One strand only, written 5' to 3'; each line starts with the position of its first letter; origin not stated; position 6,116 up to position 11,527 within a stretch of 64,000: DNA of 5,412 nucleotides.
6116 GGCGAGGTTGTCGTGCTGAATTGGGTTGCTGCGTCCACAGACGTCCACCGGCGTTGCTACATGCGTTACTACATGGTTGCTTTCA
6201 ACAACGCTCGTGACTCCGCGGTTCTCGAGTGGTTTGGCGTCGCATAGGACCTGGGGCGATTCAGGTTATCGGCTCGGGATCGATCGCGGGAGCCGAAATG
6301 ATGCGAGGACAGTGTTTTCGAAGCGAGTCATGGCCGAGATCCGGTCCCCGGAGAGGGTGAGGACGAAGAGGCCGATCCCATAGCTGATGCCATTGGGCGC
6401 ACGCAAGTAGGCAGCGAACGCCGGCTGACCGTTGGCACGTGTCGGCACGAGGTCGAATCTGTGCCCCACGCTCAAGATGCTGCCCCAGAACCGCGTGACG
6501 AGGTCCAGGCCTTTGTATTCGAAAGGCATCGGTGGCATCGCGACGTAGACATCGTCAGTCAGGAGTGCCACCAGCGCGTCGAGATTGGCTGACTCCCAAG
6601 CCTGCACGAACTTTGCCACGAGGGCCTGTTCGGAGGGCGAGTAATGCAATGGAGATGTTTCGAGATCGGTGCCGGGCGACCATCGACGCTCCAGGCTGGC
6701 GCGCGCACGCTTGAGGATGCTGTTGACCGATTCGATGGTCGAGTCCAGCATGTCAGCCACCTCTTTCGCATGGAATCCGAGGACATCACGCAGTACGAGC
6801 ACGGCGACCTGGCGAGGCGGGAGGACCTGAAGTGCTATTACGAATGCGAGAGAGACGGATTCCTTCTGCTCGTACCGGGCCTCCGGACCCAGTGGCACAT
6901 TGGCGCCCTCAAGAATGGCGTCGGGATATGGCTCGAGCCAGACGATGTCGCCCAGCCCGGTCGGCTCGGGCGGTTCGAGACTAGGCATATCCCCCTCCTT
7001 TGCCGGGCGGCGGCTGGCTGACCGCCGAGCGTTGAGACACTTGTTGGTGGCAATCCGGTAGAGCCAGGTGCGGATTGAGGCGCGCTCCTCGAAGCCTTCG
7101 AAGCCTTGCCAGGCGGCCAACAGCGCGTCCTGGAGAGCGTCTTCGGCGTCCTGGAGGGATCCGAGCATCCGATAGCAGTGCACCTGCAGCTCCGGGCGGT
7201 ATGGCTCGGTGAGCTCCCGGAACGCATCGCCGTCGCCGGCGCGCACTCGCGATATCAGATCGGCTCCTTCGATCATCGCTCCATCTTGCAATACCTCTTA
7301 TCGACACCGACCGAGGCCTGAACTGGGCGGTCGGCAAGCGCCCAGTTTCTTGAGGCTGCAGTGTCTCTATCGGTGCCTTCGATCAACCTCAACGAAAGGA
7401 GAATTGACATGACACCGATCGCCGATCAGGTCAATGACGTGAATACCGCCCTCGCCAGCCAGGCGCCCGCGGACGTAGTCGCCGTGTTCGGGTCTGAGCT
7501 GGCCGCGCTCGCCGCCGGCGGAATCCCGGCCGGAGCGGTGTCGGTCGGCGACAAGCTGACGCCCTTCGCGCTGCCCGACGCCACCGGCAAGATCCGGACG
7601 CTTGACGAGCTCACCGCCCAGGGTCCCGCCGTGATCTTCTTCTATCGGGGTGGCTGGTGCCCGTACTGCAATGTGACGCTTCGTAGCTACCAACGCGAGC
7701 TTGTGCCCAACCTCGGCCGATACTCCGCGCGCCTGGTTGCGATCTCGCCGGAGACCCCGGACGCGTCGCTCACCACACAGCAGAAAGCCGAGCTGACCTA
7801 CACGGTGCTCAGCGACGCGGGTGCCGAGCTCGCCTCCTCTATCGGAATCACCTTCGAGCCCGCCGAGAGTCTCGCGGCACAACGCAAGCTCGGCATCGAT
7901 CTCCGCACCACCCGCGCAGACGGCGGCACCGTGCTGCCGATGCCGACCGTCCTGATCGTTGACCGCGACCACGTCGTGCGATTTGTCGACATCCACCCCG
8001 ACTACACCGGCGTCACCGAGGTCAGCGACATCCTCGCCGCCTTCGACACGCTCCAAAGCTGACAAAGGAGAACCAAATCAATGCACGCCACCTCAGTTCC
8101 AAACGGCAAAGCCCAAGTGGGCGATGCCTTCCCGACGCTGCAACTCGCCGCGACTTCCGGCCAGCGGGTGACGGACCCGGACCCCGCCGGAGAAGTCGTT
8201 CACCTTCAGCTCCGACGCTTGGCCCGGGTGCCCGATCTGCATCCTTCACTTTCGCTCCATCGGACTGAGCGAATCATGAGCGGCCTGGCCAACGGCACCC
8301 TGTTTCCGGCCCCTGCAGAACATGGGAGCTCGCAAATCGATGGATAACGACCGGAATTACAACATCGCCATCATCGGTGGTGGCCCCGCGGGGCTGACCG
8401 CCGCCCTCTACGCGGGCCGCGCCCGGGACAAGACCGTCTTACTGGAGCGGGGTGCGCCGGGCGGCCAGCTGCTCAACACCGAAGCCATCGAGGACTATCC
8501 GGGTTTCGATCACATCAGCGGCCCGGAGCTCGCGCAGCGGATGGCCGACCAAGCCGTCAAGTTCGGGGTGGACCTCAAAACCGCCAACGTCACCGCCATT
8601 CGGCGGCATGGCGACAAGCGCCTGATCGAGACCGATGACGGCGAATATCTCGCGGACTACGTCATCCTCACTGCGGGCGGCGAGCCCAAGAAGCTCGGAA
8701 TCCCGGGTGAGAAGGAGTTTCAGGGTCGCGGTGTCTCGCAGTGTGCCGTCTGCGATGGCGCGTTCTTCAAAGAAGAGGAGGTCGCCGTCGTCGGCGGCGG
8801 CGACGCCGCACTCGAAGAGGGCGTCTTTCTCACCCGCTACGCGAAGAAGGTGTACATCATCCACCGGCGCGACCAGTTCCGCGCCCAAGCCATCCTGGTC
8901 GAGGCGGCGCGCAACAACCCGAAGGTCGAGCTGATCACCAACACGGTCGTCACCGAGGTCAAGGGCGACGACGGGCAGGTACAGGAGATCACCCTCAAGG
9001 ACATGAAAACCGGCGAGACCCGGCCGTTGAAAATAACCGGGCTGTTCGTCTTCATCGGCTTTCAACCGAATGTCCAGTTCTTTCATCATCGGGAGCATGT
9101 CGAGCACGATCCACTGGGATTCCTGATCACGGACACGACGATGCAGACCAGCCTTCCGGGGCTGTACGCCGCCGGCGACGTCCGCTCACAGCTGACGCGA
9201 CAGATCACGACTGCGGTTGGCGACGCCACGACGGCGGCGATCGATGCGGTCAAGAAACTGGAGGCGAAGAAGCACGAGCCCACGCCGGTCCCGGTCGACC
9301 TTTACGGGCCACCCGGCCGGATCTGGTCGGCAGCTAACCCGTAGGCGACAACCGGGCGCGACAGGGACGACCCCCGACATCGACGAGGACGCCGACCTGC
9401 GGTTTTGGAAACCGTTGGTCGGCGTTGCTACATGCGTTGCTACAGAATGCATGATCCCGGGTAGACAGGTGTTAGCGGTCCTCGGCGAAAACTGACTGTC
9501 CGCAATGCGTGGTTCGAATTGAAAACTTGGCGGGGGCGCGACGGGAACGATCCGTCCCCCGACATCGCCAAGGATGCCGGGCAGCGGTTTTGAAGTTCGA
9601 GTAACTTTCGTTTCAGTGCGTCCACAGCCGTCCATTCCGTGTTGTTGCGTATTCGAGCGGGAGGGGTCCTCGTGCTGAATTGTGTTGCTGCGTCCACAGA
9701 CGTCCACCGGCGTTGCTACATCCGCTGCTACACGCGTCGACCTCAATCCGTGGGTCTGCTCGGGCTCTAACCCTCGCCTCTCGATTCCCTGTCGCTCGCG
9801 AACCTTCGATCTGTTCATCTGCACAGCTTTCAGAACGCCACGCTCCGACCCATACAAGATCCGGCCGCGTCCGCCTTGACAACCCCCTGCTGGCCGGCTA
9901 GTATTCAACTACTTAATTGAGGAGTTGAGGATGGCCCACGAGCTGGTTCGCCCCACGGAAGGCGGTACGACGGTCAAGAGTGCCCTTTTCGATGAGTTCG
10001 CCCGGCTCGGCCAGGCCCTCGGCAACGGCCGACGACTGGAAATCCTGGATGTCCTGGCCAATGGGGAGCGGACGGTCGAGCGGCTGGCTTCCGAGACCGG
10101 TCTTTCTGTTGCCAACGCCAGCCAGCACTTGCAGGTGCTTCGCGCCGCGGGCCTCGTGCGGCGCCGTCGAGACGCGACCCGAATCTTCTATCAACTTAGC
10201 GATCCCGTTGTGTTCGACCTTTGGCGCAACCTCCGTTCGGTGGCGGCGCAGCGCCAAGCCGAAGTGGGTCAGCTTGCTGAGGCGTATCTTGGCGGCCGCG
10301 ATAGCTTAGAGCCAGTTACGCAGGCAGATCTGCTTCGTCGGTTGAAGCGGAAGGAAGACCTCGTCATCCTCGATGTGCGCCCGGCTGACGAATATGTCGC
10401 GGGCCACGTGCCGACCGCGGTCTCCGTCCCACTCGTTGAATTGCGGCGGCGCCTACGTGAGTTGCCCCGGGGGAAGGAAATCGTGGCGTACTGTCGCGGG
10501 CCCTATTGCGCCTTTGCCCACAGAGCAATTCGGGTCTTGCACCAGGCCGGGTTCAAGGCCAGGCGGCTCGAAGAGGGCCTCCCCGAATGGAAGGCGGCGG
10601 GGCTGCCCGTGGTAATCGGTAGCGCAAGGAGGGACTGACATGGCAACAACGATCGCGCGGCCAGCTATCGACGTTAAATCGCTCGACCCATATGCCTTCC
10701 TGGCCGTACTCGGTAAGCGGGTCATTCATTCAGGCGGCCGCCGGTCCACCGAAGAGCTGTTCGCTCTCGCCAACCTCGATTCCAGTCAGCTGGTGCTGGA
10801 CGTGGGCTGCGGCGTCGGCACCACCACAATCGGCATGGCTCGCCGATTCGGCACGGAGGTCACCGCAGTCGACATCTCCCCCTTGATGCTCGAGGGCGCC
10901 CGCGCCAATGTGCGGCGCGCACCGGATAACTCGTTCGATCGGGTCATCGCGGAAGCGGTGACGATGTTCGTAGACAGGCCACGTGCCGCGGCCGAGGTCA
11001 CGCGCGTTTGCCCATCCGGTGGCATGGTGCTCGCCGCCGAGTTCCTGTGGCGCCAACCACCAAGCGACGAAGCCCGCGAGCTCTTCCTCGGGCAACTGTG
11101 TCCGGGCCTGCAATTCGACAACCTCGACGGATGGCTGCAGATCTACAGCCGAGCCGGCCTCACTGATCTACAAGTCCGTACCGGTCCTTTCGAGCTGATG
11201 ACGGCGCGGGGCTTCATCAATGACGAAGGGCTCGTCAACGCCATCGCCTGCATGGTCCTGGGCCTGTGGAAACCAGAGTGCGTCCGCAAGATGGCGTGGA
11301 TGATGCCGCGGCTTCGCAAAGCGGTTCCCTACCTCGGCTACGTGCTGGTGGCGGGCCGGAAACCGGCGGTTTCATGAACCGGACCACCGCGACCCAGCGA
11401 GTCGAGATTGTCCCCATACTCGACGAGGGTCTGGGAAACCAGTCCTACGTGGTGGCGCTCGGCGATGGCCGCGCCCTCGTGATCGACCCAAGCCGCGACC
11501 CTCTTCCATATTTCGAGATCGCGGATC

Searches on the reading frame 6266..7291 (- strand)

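Call 7: search_protein_families(library=pfam, proteins=[window:6266-7291:-])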
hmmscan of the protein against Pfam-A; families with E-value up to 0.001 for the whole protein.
window:6266-7291:- (341 aa): 6 families
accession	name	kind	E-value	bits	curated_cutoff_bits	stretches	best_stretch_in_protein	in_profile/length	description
PF04542.20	Sigma70_r2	-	4.3e-18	65.3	24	1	29-95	3-71/71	Sigma-70 region 2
PF08281.18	Sigma70_r4_2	-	1.2e-08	34.9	25.7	1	153-200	7-54/54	Sigma-70, region 4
PF12680.13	SnoaL_2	-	4.7e-08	34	27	1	225-303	1-85/102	SnoaL-like domain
PF04545.22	Sigma70_r4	-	5.7e-08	32.6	24.1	1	153-200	1-48/50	Sigma-70, region 4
PF13474.12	SnoaL_3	-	0.00017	22.3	22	1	223-285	3-65/121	SnoaL-like domain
PF22029.2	PhyR_sigma2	-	0.00087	19.7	27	0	43-80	16-53/55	Sigma2 domain of PhyR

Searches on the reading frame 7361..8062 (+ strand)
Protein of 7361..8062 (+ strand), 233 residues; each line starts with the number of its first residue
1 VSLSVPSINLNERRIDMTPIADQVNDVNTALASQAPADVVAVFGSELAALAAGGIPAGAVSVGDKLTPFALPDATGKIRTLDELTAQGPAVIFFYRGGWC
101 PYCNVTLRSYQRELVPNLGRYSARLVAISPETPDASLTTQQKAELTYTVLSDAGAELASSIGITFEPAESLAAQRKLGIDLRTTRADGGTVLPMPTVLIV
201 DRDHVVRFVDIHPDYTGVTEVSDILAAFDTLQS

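Call 7: search_protein_families(library=pfam, proteins=[window:7361-8062:+])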
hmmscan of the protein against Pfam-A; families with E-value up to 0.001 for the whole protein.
window:7361-8062:+ (233 aa): 2 families
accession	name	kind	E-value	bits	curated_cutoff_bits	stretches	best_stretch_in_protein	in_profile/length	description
PF00578.27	AhpC-TSA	-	4.2e-21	75.6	26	1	62-208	1-123/124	AhpC/TSA family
PF08534.16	Redoxin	-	5.1e-15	56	26.6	1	62-224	2-144/148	Redoxin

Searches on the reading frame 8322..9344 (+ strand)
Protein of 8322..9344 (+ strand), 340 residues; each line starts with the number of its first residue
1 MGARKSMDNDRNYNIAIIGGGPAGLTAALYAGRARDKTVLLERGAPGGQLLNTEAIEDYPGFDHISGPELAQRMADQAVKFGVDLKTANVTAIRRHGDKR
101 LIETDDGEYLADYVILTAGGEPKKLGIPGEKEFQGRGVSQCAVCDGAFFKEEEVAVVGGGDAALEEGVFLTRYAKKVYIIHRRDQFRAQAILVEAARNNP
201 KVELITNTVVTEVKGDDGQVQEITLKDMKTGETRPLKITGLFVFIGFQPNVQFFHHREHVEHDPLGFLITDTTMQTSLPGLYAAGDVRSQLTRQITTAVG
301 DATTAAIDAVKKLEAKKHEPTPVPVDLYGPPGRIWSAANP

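Call 7: search_protein_families(library=pfam, proteins=[window:8322-9344:+])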
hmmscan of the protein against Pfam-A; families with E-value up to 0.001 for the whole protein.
window:8322-9344:+ (340 aa): 12 families
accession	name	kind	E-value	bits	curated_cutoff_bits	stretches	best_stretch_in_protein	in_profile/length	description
PF07992.20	Pyr_redox_2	-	2.9e-53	181.6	26.1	1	13-301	1-290/291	Pyridine nucleotide-disulphide oxidoreductase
PF13738.12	Pyr_redox_3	-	3.7e-27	95.8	30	1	63-285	76-305/305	Pyridine nucleotide-disulphide oxidoreductase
PF00070.33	Pyr_redox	-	3.2e-21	76.1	22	1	154-227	2-81/82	Pyridine nucleotide-disulphide oxidoreductase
PF01266.30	DAO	-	4.8e-11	43.2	27.9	2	59-121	140-205/353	FAD dependent oxidoreductase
PF00890.30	FAD_binding_2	-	6e-10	39.3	20.4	1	15-49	2-37/414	FAD binding domain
PF03486.20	HI0933_like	-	2.7e-08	34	50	1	14-46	2-34/244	HI0933-like protein Rossmann domain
PF12831.13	FAD_oxidored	-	6.8e-07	29.4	27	1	15-50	2-38/416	FAD dependent oxidoreductase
PF01946.23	Thi4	-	8.8e-06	25.6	26.2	0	7-48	12-55/235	Thi4 family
PF13450.12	NAD_binding_8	-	4.1e-05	24.2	21.9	1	17-68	1-49/68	NAD(P)-binding Rossmann-like domain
PF01494.25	FAD_binding_3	-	8.6e-05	22.3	22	0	14-43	3-32/349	FAD binding domain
PF13454.12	NAD_binding_9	-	0.00043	20.7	21.8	0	71-119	103-153/155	FAD-NAD(P)-binding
PF01134.28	GIDA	-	0.00052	19.6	22.1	0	15-50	2-29/391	Glucose inhibited division protein A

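Call 15: find_encoding_contigs(protein=window:8322-9344:+, flank=10000, max_places=10)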
Protein window:8322-9344:+ (340 aa): no gene with exactly this product is on record in the collection.

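Call 48: find_encoding_contigs(protein=window:8340-9344:+, flank=6000, max_places=10)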
Protein window:8340-9344:+ (334 aa): 4 contigs read that carry it; 2 places shown.
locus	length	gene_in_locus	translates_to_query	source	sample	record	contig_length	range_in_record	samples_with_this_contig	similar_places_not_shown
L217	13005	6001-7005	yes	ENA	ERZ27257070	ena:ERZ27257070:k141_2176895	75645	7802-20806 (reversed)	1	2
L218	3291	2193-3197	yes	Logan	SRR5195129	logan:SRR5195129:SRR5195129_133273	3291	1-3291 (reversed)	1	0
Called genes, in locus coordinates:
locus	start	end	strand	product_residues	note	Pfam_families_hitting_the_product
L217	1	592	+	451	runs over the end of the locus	PF00211:Guanylate_cyc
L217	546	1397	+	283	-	-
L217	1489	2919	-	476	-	-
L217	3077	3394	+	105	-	-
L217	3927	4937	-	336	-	PF04542:Sigma70_r2, PF08281:Sigma70_r4_2, PF04545:Sigma70_r4, PF12680:SnoaL_2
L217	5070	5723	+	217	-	PF00578:AhpC-TSA, PF08534:Redoxin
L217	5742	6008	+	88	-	-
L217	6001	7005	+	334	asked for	PF00890:FAD_binding_2 (faint), PF01266:DAO (faint), PF01946:Thi4 (faint), PF03486:HI0933_like (faint), PF07992:Pyr_redox_2, PF12831:FAD_oxidored (faint), PF13738:Pyr_redox_3, PF00070:Pyr_redox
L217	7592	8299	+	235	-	PF12840:HTH_20, PF01022:HTH_5, PF09339:HTH_IclR (weak), PF12802:MarR_2, PF00581:Rhodanese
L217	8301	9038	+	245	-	PF01209:Ubie_methyltran (faint), PF13489:Methyltransf_23, PF13847:Methyltransf_31, PF08241:Methyltransf_11, PF08242:Methyltransf_12 (weak), PF13649:Methyltransf_25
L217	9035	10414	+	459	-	PF00753:Lactamase_B, PF00581:Rhodanese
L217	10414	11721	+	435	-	PF07690:MFS_1, PF00083:Sugar_tr (weak), PF07690:MFS_1, PF12832:MFS_1_like (weak)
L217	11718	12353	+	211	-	PF10851:DUF2652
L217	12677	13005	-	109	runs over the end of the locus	PF00085:Thioredoxin, PF13098:Thioredoxin_2, PF13905:Thioredoxin_8 (faint)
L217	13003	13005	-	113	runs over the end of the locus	PF09723:Zn_ribbon_8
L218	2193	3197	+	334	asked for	PF00890:FAD_binding_2 (faint), PF01266:DAO (faint), PF01946:Thi4 (faint), PF03486:HI0933_like (faint), PF07992:Pyr_redox_2, PF12831:FAD_oxidored (faint), PF13738:Pyr_redox_3, PF00070:Pyr_redox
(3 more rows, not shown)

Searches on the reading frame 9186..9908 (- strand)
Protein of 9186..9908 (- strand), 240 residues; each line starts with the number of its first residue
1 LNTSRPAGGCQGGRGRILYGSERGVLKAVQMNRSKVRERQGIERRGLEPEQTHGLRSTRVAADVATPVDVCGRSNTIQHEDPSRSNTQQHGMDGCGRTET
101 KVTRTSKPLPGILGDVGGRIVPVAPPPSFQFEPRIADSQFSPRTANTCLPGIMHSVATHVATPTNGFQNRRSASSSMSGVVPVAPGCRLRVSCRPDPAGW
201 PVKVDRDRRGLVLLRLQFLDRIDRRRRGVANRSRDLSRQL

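Call 7: search_protein_families(library=pfam, proteins=[window:9186-9908:-])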
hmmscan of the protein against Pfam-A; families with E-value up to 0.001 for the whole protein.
window:9186-9908:- (240 aa): 0 families

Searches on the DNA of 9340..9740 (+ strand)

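Call 64: search_dna_similar(query=window:9340-9740:+, collection=plasmids, mode=distant, max_rows=10)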
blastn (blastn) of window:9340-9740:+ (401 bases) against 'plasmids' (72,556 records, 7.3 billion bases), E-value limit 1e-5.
No match.

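Call 65: search_dna_similar(query=window:9340-9740:+, collection=phages, mode=distant, max_rows=10)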
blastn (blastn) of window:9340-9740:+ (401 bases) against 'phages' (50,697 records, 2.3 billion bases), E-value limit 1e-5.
No match.

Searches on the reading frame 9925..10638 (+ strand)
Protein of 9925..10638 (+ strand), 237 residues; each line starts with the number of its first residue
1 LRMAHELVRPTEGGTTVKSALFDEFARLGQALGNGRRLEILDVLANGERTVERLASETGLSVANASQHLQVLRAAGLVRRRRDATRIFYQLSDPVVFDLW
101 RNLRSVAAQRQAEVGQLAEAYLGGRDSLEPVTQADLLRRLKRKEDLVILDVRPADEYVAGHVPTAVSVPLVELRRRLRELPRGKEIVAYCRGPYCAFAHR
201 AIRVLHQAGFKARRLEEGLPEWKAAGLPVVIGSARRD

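Call 7: search_protein_families(library=pfam, proteins=[window:9925-10638:+])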
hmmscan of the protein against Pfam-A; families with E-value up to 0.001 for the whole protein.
window:9925-10638:+ (237 aa): 9 families
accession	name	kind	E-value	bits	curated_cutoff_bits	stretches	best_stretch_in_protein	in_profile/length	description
PF00581.25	Rhodanese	-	7.1e-17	62.2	22.2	1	135-225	3-102/102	Rhodanese-like domain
PF01022.26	HTH_5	-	2.7e-12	46.8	22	1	36-79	3-46/47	Bacterial regulatory protein, arsR family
PF12840.13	HTH_20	-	1.4e-10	41.4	27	1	33-81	2-51/51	Helix-turn-helix domain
PF12802.13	MarR_2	-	9.6e-10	38.9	27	1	37-85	7-57/61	MarR family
PF09339.16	HTH_IclR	-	8.6e-06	25.9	22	1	38-81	6-51/52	IclR helix-turn-helix domain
PF01978.25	TrmB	-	0.00012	22.3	25.6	1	42-93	16-66/68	Sugar-specific transcriptional regulator TrmB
PF13412.12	HTH_24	-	0.00038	20.4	21.9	1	38-79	6-48/48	Winged helix-turn-helix DNA-binding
PF08100.18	Dimerisation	-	0.00045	20.4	25.6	0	30-92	20-84/93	O-methyltransferase dimerisation domain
PF25212.1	HVO_A0114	-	0.00046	20.4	27.6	0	22-85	10-73/84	HVO_A0114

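Call 49: find_encoding_contigs(protein=window:9931-10638:+, flank=6000, max_places=10)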
Protein window:9931-10638:+ (235 aa): 4 contigs read that carry it; 2 places shown.
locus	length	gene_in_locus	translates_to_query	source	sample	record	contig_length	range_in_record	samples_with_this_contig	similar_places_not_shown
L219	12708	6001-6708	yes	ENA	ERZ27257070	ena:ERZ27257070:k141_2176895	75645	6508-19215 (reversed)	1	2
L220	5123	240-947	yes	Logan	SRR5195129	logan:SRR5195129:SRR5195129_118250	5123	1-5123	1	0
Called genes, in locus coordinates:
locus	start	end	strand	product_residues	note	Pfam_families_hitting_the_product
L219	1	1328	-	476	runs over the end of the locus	-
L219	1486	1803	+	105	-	-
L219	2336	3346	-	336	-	PF04542:Sigma70_r2, PF08281:Sigma70_r4_2, PF04545:Sigma70_r4, PF12680:SnoaL_2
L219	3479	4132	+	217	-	PF00578:AhpC-TSA, PF08534:Redoxin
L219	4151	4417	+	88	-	-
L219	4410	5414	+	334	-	PF00890:FAD_binding_2 (faint), PF01266:DAO (faint), PF01946:Thi4 (faint), PF03486:HI0933_like (faint), PF07992:Pyr_redox_2, PF12831:FAD_oxidored (faint), PF13738:Pyr_redox_3, PF00070:Pyr_redox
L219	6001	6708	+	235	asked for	PF12840:HTH_20, PF01022:HTH_5, PF09339:HTH_IclR (weak), PF12802:MarR_2, PF00581:Rhodanese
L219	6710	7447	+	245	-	PF01209:Ubie_methyltran (faint), PF13489:Methyltransf_23, PF13847:Methyltransf_31, PF08241:Methyltransf_11, PF08242:Methyltransf_12 (weak), PF13649:Methyltransf_25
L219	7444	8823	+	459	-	PF00753:Lactamase_B, PF00581:Rhodanese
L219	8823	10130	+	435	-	PF07690:MFS_1, PF00083:Sugar_tr (weak), PF07690:MFS_1, PF12832:MFS_1_like (weak)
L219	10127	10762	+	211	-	PF10851:DUF2652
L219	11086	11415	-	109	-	PF00085:Thioredoxin, PF13098:Thioredoxin_2, PF13905:Thioredoxin_8 (faint)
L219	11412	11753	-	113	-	PF09723:Zn_ribbon_8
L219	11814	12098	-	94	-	-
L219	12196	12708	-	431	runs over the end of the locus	PF06245:DUF1015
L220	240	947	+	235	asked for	PF12840:HTH_20, PF01022:HTH_5, PF09339:HTH_IclR (weak), PF12802:MarR_2, PF00581:Rhodanese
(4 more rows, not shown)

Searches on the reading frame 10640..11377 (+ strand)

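Call 8: search_protein_families(library=pfam, proteins=[window:10640-11377:+])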
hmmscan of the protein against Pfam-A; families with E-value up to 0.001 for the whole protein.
window:10640-11377:+ (245 aa): 10 families
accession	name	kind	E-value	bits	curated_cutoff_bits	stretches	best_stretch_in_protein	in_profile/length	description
PF08241.18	Methyltransf_11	-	4.1e-14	53.4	21.2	1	53-131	1-94/95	Methyltransferase domain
PF13649.12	Methyltransf_25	-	8.7e-14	52.4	27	1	52-128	1-97/97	Methyltransferase domain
PF13847.12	Methyltransf_31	-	1.3e-08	35.1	27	1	48-93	3-50/145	Methyltransferase domain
PF13489.12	Methyltransf_23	-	2.7e-08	34.2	27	1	41-176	15-152/164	Methyltransferase domain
PF08242.18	Methyltransf_12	-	2.7e-07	31.6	30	1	53-105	1-54/98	Methyltransferase domain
PF01209.24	Ubie_methyltran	-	1.6e-05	24.8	20.1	1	46-106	45-107/233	ubiE/COQ5 methyltransferase family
PF05175.20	MTS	-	3.4e-05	24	23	1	45-94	26-78/170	Methyltransferase small domain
PF02353.26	CMAS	-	6e-05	22.9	27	1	39-92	53-106/273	Mycolic acid cyclopropane synthetase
PF06325.19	PrmA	-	0.00019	21.5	22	1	48-93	161-206/296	Ribosomal protein L11 methyltransferase (PrmA)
PF01135.25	PCMT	-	0.00045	20.5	20.3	1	43-95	68-122/210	Protein-L-isoaspartate(D-aspartate) O-methyltransferase (PCMT)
